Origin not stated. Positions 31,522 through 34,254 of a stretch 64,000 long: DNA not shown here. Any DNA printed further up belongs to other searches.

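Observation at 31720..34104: Single polypeptide fusing glucose-6-phosphate dehydrogenase to a short-form 6-phosphogluconate dehydrogenase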

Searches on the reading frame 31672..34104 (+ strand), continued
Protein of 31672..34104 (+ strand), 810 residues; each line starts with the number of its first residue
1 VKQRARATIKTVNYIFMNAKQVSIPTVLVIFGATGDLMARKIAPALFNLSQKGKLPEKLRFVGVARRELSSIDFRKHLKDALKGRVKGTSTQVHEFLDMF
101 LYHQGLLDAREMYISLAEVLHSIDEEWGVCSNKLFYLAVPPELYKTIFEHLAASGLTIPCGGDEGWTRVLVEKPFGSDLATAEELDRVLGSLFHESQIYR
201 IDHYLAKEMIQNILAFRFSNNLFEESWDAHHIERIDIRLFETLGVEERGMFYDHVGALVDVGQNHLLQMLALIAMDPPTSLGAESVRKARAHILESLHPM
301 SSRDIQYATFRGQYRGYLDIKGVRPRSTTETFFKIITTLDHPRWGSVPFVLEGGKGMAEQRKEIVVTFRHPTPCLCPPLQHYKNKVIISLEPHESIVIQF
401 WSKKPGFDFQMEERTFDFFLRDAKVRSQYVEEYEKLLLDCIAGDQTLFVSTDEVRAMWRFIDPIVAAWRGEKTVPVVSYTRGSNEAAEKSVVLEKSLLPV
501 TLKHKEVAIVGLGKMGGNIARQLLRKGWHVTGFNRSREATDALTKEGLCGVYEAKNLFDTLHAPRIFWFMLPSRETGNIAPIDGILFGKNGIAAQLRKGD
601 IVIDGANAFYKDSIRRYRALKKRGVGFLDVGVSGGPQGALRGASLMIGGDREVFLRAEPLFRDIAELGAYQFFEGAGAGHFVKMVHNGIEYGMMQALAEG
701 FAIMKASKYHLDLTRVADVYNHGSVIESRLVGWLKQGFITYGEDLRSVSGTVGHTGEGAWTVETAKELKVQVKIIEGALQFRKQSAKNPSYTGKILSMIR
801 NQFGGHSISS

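Call 52: predict_structure(alignment_id=A2)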
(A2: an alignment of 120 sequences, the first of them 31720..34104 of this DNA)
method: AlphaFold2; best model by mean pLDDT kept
length: 794 residues; sequences in the alignment: 120
mean_pLDDT: 88.3   pTM: 0.74
mean pLDDT of the five models: 88.3, 88.2, 87.2, 86.6, 85.7
residues with pLDDT >= 90: 447; 70-90: 304; 50-70: 38; < 50: 5
segments of 3 or more residues with pLDDT < 50: 1-4
pLDDT, mean of each block of 10 residues (from residue 1): 61 96 94 94 96 97 92 94 97 96 96 94 91 95 82 88 86 90 79 83 84 93 95 90 87 94 91 96 89 96 96 97 88 96 96 81 84 91 91 89 71 80 91 91 95 91 97 88 69 95 94 94 95 93 91 80 80 90 94 91 96 91 86 88 90 78 82 80 77 75 65 76 89 85 82 81 89 90 82 77
secondary structure, 60 per line:
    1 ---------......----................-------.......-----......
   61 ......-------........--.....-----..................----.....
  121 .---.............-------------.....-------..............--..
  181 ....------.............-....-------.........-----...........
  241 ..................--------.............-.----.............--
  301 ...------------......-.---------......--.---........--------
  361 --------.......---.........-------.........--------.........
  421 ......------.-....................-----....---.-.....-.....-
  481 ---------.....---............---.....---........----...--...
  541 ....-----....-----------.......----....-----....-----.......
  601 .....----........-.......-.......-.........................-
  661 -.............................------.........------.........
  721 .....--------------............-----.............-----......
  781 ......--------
elements in order (helices of 4 or more, strands of 3 or more residues): E10-15 H20-35 E43-49 H55-66 H74-81 E84-88 H94-111 E116-121 H125-137 E151-155 H163-176 E182-184 H191-203 H205-208 E216-224 H230-258 H267-279 H286-292 E293-298 E316-321 E333-338 E345-352 E369-375 E379-387 E395-403 H412-426 H435-454 E460-463 H469-473 H475-479 E490-494 H498-509 E513-517 H521-528 E533-535 H538-544 E550-553 H565-571 H576-579 E585-588 H594-605 E610-617 H619-625 E627-633 H635-648 E649-659 H662-690 H697-705 H712-725 H740-751 H757-769 H775-786

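Call 55: fold_search(model_id=the predicted structure, library=pdb)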
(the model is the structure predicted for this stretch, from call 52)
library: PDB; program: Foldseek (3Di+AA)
matches with E <= 10: 1892; with E <= 0.001: 642
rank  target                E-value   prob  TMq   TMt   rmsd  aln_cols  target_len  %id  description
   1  7zve_C                1.1e-45  1.00  0.54  0.85   2.9       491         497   34  K403 acetylated glucose-6-phosphate dehydrogenase (G6PD) (released 2023-08-23)
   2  7zve_D                1.2e-45  1.00  0.54  0.85   2.8       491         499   34  K403 acetylated glucose-6-phosphate dehydrogenase (G6PD) (released 2023-08-23)
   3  1dpg_A                2.6e-45  1.00  0.56  0.90   2.6       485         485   31  GLUCOSE 6-PHOSPHATE DEHYDROGENASE FROM LEUCONOSTOC MESENTEROIDES (released 1996-03-08)
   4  7zve_G                2.6e-45  1.00  0.54  0.86   2.8       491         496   34  K403 acetylated glucose-6-phosphate dehydrogenase (G6PD) (released 2023-08-23)
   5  7zve_B                3.4e-45  1.00  0.54  0.85   2.9       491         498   34  K403 acetylated glucose-6-phosphate dehydrogenase (G6PD) (released 2023-08-23)
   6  2dpg                  3.7e-45  1.00  0.55  0.88   3.0       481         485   30  COMPLEX OF INACTIVE MUTANT (H240->N) OF GLUCOSE 6-PHOSPHATE DEHYDROGENASE FROM LEUCONOSTOC MESENTEROIDES WITH NADP+ (released 1998-07-15)
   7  1h93                  4.1e-45  1.00  0.56  0.90   2.5       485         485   31  ACTIVE MUTANT (S215->C) OF GLUCOSE 6-PHOSPHATE DEHYDROGENASE FROM LEUCONOSTOC MESENTEROIDES (released 2001-05-03)
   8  2bhl_A                4.6e-45  1.00  0.54  0.88   2.8       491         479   34  X-RAY STRUCTURE OF HUMAN GLUCOSE-6-PHOSPHATE DEHYDROGENASE (DELETION VARIANT) COMPLEXED WITH GLUCOSE-6-PHOSPHATE (released 2005-04-25)
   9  7zve_A                5.1e-45  1.00  0.54  0.85   2.8       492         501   34  K403 acetylated glucose-6-phosphate dehydrogenase (G6PD) (released 2023-08-23)
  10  1e7m                  6.7e-45  1.00  0.56  0.89   2.6       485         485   30  ACTIVE SITE MUTANT (D177->N) OF GLUCOSE 6-PHOSPHATE DEHYDROGENASE FROM LEUCONOSTOC MESENTEROIDES (released 2000-12-11)
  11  5ukw                  6.7e-45  1.00  0.54  0.89   2.6       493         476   34  Crystal structure of human Glucose 6-phosphate Dehydrogenase mutant (A277C) complexed with G6P (released 2017-04-19)
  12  1e77                  7.8e-45  1.00  0.55  0.89   2.7       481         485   30  COMPLEX OF ACTIVE MUTANT (Q365->C) OF GLUCOSE 6-PHOSPHATE DEHYDROGENASE FROM LEUCONOSTOC MESENTEROIDES WITH SUBSTRATE (released 2000-12-11)
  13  2bh9                  8.3e-45  1.00  0.54  0.86   2.7       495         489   33  X-RAY STRUCTURE OF A DELETION VARIANT OF HUMAN GLUCOSE 6-PHOSPHATE DEHYDROGENASE COMPLEXED WITH STRUCTURAL AND COENZYME  (released 2005-04-25)
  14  7snh_A                8.7e-45  1.00  0.54  0.88   2.4       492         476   34  Structure of G6PD-D200N tetramer bound to NADP+ (released 2022-07-13)
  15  7zve_E                8.7e-45  1.00  0.54  0.85   2.8       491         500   34  K403 acetylated glucose-6-phosphate dehydrogenase (G6PD) (released 2023-08-23)
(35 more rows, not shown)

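Call 60: search_protein_families(library=ncbifam, proteins=[L040:12555-13205:+, L039:9226-9963:+, L031:1360-1974:+, L037:12676-13593:+], max_evalue=0.001)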
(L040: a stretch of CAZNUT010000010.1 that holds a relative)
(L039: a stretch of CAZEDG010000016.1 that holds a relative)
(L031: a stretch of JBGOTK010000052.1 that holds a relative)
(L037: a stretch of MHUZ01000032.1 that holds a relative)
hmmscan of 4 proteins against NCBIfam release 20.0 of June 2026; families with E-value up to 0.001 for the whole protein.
L040:12555-13205:+ (216 aa): 1 family
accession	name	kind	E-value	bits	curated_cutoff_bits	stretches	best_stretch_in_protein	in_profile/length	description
TIGR03035.1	trp_arylform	equivalog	6.5e-43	147.1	223.05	1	14-214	1-203/206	arylformamidase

L039:9226-9963:+ (245 aa): 1 family
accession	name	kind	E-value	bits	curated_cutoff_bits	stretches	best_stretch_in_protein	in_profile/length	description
TIGR01198.1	pgl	equivalog_domain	2.6e-10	40.2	124.45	1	33-240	25-226/234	6-phosphogluconolactonase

L031:1360-1974:+ (204 aa): 1 family
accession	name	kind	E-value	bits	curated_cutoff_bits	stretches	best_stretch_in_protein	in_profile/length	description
TIGR03035.1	trp_arylform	equivalog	1.3e-39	136.3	223.05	1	3-201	2-203/206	arylformamidase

L037:12676-13593:+ (305 aa): 13 families
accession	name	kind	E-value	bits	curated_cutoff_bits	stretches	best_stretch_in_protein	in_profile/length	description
TIGR00744.1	ROK_glcA_fam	subfamily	8e-27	94.3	260.35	2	34-210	3-187/318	ROK family glucokinase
NF009835.0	PRK13310.1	equivalog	8.3e-26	91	380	2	30-171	1-144/303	N-acetylglucosamine kinase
NF045551.1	GK_Pyrobac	equivalog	1.3e-18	67.4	500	1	31-299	2-278/294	ATP-dependent glucokinase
NF007108.0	PRK09557.1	equivalog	1.4e-16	60.7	443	1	30-301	2-299/303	fructokinase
NF045550.1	FrctkaseScrK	equivalog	4.6e-14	52.5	400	1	36-284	10-265/293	fructokinase ScrK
NF003461.0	PRK05082.1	subfamily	2.2e-13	50.3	283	1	34-230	6-204/291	N-acetylmannosamine kinase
NF009836.0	PRK13311.1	equivalog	4.4e-13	49.1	551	1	30-172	1-145/256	N-acetyl-D-glucosamine kinase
NF007251.0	PRK09698.1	equivalog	1.5e-12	47.4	253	1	32-300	9-295/304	allose kinase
NF047821.1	NactlManKinNanK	equivalog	1.8e-12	47.4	450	1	33-209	5-183/288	N-acetylmannosamine kinase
NF042998.1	bglucokin_BglK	equivalog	6.1e-12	45.4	550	1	33-169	5-140/291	beta-glucoside kinase BglK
NF045942.1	PolPhglucPhase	equivalog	5.1e-09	36.2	250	1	35-172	6-146/242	polyphosphate--glucose phosphotransferase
NF049930.1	TransRegMlc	equivalog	5.7e-09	35.8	530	1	91-215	153-279/405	sugar metabolism global transcriptional regulator Mlc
NF047937.1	TransRegNagC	equivalog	0.00042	19.6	650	0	92-213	148-271/399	DNA-binding transcriptional regulator NagC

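Call 63: find_encoding_contigs(protein=P0098, flank=8000, max_places=1)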
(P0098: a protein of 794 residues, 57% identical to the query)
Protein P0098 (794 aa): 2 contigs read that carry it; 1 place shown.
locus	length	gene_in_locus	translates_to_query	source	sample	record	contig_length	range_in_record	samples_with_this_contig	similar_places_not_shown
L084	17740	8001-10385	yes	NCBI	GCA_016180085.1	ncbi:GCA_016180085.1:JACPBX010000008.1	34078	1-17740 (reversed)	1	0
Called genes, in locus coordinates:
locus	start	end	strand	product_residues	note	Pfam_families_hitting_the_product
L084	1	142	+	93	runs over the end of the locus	-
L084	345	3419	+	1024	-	PF03477:ATP-cone, PF00317:Ribonuc_red_lgN, PF02867:Ribonuc_red_lgC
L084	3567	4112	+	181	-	PF01923:Cob_adeno_trans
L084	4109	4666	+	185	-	PF07155:ECF-ribofla_trS (weak)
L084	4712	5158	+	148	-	PF22811:Zn_ribbon_NrdR, PF03477:ATP-cone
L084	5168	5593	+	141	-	PF00692:dUTPase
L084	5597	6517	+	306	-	PF00056:Ldh_1_N, PF02866:Ldh_1_C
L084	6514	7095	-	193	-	PF13459:Fer4_15, PF14251:PterinBD-DUF4346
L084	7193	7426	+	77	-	PF02697:VAPB_antitox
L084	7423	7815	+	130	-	PF01850:PIN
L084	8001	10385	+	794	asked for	PF00479:G6PD_N, PF02781:G6PD_C, PF02826:2-Hacid_dh_C (weak), PF03446:NAD_binding_2, PF00393:6PGD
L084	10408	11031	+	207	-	PF00730:HhH-GPD, PF00633:HHH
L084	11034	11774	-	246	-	PF00970:FAD_binding_6, PF00175:NAD_binding_1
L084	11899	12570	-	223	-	-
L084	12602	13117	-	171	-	-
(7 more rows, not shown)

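Call 64: find_encoding_contigs(protein=P0068, flank=8000, max_places=1)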
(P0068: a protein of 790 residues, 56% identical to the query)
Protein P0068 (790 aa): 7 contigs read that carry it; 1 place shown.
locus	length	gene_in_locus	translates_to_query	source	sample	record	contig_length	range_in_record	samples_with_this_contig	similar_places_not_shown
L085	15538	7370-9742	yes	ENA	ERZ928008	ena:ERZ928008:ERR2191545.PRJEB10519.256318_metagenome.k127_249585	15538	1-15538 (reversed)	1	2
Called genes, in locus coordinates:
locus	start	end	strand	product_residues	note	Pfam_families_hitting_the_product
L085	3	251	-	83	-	?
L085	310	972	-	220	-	PF01269:Fibrillarin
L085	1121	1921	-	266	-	PF01798:Nop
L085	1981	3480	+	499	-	PF00587:tRNA-synt_2b, PF03129:HGTP_anticodon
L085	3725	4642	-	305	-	PF02661:Fic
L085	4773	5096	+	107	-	PF02635:DsrE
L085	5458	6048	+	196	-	PF01909:NTP_transf_2 (weak), PF18765:Polbeta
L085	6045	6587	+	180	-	-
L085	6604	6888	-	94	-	-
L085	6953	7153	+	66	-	PF01396:Zn_ribbon_Top1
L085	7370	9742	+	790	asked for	PF00479:G6PD_N, PF02781:G6PD_C, PF02826:2-Hacid_dh_C (weak), PF03446:NAD_binding_2, PF00393:6PGD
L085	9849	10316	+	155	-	PF07760:DUF1616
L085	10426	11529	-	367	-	-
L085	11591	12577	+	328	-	-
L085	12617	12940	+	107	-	-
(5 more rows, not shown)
